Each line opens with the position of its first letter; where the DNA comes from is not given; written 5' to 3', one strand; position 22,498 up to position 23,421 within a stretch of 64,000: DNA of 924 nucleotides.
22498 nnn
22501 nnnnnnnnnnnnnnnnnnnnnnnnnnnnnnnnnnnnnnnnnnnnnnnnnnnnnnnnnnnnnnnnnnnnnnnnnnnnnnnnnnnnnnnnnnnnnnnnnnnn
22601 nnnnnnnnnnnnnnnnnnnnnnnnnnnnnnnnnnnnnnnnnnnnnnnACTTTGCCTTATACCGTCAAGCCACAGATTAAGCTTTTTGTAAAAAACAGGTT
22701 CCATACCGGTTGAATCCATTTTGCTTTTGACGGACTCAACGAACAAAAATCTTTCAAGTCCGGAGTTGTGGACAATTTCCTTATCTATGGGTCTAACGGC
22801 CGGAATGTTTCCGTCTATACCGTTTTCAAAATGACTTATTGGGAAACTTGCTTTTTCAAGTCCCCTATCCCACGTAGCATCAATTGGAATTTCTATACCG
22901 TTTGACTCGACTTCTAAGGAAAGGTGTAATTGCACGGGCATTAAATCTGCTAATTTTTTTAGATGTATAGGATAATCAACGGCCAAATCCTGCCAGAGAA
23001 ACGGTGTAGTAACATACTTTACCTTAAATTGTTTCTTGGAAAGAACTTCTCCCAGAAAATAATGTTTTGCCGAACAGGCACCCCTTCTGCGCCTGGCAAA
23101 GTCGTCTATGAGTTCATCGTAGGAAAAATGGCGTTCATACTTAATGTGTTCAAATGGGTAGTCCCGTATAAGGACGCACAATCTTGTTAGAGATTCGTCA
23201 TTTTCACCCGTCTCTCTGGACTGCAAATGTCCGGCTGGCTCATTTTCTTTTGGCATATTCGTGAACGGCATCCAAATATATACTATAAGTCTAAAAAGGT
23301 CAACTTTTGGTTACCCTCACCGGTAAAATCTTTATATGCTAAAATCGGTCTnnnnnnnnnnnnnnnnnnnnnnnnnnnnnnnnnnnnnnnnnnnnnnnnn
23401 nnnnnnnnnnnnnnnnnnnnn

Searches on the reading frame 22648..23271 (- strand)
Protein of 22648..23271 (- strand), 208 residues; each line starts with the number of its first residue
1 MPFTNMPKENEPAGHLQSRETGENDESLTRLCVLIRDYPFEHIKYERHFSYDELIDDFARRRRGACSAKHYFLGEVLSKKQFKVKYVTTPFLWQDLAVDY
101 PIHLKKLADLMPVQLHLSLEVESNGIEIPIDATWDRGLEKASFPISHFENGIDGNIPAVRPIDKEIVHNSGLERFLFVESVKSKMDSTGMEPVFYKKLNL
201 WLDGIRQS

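Call 3: search_protein_families(library=pfam, proteins=[window:22648-23271:-], max_evalue=1)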
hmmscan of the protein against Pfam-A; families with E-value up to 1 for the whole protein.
window:22648-23271:- (208 aa): 0 families

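Call 4: search_protein_families(library=ncbifam, proteins=[window:22648-23271:-], max_evalue=1)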
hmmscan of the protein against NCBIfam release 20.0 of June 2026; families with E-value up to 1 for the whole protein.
window:22648-23271:- (208 aa): 0 families

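Call 21: search_protein_families(library=padloc, proteins=[window:22648-23271:-], max_evalue=0.1)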
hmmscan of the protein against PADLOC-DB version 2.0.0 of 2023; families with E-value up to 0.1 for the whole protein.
window:22648-23271:- (208 aa): 0 families

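Call 75: search_solved_structures(query=A7, max_evalue=10, show_alignments=1)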
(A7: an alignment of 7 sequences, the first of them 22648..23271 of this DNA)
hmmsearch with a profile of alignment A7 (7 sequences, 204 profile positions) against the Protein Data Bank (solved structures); distinct sequences matched with E-value up to 10: 9.
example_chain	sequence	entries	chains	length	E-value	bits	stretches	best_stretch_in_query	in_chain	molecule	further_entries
1w6f_A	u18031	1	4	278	0.27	14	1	30-87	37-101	ARYLAMINE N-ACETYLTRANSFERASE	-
1gx3_A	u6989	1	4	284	0.29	14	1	30-87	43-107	ARYLAMINE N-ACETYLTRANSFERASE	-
8k51_B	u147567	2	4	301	1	12.2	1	27-81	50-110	arylamine N-acyltransferase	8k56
2nt3_A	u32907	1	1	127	1.2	12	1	109-147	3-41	Response regulator homolog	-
2gkg_A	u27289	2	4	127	1.2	12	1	109-147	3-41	response regulator homolog | Response regulator FrzS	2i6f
2nt4_A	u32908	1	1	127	1.2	11.9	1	109-147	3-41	Response regulator homolog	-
7apz_B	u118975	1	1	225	2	11.2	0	22-75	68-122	MHC class II beta chain 2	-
6t3y_B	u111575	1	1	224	2.1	11.2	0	22-75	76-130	MHC class II beta chain 2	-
1w5r_A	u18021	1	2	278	2.5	10.9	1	30-87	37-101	ARYLAMINE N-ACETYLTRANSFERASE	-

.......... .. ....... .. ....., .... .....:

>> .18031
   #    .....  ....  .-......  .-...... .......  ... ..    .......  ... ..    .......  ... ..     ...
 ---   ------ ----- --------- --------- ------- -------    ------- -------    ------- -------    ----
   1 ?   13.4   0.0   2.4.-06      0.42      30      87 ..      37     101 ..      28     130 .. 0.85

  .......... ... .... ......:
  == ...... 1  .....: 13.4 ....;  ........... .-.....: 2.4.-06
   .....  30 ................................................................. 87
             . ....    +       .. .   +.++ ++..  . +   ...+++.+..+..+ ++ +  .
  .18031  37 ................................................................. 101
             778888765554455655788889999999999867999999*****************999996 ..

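Call 76: search_protein_families(library=pfam, alignment_id=A7, max_evalue=1)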
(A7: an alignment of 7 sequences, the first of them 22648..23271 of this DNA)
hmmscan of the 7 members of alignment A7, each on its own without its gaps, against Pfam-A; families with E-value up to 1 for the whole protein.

A. member 1, window:22648-23271:- (208 aa): 0 families

B. families by the number of members that match (of 7 scanned): 5 families
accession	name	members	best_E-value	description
PF01841.26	Transglut_core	2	0.00044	Transglutaminase-like superfamily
PF24421.1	Ig_J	1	0.053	Tip attachment protein J, Ig-like domain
PF06806.18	DUF1233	1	0.13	Putative excisionase (DUF1233)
PF15821.10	DUF4709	1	0.14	Domain of unknown function (DUF4709)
PF22357.2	AF1548-like_C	1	0.18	AF1548-like, C-terminal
